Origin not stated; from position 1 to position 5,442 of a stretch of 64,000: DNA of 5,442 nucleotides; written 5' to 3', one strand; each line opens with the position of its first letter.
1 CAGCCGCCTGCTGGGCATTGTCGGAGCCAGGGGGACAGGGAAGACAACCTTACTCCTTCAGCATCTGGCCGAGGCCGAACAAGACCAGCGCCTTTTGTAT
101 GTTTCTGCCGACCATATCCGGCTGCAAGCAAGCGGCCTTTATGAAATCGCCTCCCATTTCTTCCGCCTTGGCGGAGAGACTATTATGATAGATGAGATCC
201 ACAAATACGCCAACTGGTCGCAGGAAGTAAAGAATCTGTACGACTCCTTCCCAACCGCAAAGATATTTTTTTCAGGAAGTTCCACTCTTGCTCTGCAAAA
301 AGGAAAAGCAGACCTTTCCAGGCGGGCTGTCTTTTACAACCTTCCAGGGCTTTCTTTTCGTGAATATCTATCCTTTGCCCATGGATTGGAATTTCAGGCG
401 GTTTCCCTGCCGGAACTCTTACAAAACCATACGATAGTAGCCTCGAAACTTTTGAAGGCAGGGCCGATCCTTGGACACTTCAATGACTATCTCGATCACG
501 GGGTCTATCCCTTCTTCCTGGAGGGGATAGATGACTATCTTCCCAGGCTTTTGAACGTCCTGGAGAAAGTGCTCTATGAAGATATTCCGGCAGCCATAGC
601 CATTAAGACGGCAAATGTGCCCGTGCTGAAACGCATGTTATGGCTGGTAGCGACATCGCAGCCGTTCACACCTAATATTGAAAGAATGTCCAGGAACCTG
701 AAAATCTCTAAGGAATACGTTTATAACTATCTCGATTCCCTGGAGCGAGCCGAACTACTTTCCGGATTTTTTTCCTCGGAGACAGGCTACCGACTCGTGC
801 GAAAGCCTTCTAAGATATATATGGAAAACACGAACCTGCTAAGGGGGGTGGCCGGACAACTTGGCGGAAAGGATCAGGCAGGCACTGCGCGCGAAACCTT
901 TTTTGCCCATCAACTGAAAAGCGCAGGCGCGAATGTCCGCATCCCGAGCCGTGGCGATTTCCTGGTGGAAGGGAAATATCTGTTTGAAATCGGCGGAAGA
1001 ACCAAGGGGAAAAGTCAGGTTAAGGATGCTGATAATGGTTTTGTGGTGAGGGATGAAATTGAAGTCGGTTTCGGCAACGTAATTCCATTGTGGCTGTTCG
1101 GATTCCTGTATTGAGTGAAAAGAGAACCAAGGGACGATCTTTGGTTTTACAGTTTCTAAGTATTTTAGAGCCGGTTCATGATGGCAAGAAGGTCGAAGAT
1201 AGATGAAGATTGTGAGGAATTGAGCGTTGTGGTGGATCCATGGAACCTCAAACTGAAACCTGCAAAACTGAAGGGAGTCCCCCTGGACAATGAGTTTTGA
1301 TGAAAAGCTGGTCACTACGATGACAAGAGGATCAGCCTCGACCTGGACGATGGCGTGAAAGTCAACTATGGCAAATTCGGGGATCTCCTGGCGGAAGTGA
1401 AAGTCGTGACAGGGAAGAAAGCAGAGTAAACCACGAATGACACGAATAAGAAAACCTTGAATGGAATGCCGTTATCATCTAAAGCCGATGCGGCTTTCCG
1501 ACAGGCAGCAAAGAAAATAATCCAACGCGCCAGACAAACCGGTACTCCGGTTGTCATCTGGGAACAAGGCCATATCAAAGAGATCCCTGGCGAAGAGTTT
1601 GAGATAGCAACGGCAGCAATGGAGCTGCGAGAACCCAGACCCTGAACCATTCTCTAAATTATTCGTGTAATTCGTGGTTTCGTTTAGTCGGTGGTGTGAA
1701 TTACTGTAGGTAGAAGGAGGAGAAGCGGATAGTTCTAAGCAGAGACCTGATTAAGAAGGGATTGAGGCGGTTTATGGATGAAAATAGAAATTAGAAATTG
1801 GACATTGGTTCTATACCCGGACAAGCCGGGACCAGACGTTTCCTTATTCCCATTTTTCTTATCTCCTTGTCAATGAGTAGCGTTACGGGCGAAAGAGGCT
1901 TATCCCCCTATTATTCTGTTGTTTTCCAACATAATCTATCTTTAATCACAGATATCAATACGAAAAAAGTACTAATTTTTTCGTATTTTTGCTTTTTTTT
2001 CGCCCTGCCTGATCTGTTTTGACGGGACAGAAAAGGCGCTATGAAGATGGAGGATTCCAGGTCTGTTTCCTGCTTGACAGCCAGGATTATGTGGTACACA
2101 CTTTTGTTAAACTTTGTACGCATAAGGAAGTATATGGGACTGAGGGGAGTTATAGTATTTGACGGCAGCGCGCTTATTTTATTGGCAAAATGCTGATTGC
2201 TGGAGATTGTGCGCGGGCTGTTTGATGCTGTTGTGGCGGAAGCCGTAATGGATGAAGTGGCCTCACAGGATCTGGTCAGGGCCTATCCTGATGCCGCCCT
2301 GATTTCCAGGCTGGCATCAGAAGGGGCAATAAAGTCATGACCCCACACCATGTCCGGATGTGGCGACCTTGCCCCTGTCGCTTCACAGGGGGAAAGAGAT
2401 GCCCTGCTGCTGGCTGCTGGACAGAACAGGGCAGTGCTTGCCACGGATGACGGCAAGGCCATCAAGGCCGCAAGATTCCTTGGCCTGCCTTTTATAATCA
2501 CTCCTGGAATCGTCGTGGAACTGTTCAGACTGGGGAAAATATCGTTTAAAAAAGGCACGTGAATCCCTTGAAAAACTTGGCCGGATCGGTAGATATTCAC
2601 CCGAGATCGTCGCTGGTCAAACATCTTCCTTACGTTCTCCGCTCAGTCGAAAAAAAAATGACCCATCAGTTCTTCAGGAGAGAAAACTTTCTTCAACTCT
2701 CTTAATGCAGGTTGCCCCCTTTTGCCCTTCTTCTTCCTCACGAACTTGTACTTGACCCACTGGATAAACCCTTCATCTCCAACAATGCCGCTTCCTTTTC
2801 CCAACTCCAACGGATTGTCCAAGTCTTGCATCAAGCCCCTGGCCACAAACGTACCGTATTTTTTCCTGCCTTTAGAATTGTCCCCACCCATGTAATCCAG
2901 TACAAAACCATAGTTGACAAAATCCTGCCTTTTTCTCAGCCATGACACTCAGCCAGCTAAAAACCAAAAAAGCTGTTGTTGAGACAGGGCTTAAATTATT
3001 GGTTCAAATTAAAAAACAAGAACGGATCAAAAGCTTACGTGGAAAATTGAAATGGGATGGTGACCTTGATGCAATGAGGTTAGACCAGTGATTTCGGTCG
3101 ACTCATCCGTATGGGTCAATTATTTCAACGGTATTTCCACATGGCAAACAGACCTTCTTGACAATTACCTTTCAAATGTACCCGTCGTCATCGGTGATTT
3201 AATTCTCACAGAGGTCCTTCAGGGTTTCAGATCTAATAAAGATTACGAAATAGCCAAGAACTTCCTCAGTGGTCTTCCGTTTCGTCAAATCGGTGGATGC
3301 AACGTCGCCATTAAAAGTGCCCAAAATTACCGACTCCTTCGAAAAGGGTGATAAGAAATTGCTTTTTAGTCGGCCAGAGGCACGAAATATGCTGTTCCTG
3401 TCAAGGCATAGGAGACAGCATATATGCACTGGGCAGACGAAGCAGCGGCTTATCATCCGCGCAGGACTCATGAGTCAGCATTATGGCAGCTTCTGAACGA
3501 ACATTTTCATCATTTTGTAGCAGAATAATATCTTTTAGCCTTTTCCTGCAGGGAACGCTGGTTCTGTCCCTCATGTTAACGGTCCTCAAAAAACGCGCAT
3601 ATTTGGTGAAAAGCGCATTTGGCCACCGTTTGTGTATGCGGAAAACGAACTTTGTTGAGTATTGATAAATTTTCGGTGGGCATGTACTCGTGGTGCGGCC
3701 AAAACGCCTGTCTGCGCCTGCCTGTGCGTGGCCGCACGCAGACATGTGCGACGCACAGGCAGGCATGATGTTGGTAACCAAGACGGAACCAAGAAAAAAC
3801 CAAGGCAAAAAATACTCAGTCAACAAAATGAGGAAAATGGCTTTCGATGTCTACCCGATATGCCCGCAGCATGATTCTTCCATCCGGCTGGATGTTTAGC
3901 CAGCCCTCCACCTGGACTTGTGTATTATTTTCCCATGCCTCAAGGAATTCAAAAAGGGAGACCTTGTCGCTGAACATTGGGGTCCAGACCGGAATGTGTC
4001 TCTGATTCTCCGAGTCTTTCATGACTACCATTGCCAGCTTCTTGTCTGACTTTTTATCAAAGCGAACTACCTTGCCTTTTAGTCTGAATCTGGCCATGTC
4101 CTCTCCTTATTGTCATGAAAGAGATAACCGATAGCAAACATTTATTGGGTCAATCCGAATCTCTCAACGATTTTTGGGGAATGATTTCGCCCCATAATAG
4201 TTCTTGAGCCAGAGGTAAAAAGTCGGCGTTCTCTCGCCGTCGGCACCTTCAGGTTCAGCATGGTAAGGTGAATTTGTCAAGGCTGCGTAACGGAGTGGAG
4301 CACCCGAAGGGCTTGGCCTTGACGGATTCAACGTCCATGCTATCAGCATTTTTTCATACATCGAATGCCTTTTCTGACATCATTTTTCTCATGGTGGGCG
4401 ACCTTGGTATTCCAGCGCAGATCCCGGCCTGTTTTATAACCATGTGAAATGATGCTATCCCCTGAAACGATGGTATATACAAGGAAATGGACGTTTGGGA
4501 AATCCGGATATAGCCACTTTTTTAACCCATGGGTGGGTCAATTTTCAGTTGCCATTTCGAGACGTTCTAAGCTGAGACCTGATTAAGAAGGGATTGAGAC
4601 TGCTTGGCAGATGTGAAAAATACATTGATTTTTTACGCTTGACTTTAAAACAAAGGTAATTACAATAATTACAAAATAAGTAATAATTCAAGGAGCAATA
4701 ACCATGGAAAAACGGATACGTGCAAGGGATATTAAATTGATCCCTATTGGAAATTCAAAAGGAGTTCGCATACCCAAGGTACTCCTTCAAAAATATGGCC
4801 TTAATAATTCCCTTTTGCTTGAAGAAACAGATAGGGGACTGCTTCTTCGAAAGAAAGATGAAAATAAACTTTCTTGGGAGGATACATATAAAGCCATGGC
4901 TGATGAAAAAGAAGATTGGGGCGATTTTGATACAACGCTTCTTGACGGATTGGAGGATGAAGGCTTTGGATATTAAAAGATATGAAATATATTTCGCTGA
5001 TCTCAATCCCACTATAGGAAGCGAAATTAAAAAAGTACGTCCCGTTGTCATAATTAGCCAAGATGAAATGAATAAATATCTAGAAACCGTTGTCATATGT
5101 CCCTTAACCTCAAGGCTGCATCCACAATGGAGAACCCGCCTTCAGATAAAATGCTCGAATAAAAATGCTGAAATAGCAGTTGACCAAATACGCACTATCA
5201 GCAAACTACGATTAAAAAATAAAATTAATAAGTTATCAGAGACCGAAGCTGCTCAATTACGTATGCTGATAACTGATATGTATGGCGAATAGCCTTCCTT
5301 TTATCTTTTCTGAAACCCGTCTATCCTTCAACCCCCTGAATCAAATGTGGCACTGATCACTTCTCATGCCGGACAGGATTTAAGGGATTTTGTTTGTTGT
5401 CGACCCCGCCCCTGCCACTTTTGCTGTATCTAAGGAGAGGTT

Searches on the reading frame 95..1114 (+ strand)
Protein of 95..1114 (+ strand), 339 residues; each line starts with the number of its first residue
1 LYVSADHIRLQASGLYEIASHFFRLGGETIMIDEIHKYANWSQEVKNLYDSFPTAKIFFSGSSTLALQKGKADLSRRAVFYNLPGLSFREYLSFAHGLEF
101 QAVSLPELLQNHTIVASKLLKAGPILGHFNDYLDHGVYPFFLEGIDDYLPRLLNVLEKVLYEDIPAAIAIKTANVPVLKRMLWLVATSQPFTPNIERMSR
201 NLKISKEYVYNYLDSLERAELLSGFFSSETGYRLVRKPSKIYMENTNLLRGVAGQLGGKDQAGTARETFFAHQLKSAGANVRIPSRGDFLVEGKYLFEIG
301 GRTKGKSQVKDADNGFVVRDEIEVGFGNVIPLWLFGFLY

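Call 83: search_protein_families(library=pfam, proteins=[window:95-1114:+])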
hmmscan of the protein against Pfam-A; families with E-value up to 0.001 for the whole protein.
window:95-1114:+ (339 aa): 2 families
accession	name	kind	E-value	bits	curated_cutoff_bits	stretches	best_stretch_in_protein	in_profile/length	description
PF13173.12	AAA_14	-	3.4e-16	59.9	27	1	2-92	34-129/129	AAA domain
PF13635.12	DUF4143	-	1.2e-05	25.5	28.1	1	173-280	11-124/160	Domain of unknown function (DUF4143)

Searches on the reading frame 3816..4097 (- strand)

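Call 70: search_protein_families(library=pfam, proteins=[window:3816-4097:-], max_evalue=0.01)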
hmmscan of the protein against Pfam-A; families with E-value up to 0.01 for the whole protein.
window:3816-4097:- (93 aa): 1 family
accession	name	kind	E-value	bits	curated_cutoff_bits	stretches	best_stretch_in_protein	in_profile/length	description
PF01336.31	tRNA_anti-codon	-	0.00034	20.9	27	1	5-81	2-71/75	OB-fold nucleic acid binding domain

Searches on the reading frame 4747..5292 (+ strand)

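Call 16: search_protein_families(library=pfam, proteins=[window:4747-5292:+])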
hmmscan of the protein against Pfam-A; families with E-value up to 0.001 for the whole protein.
window:4747-5292:+ (181 aa): 1 family
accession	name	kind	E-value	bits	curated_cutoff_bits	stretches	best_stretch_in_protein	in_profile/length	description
PF02452.23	PemK_toxin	-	9.2e-27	93.9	23.1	1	77-175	1-105/109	PemK-like, MazF-like toxin of type II toxin-antitoxin system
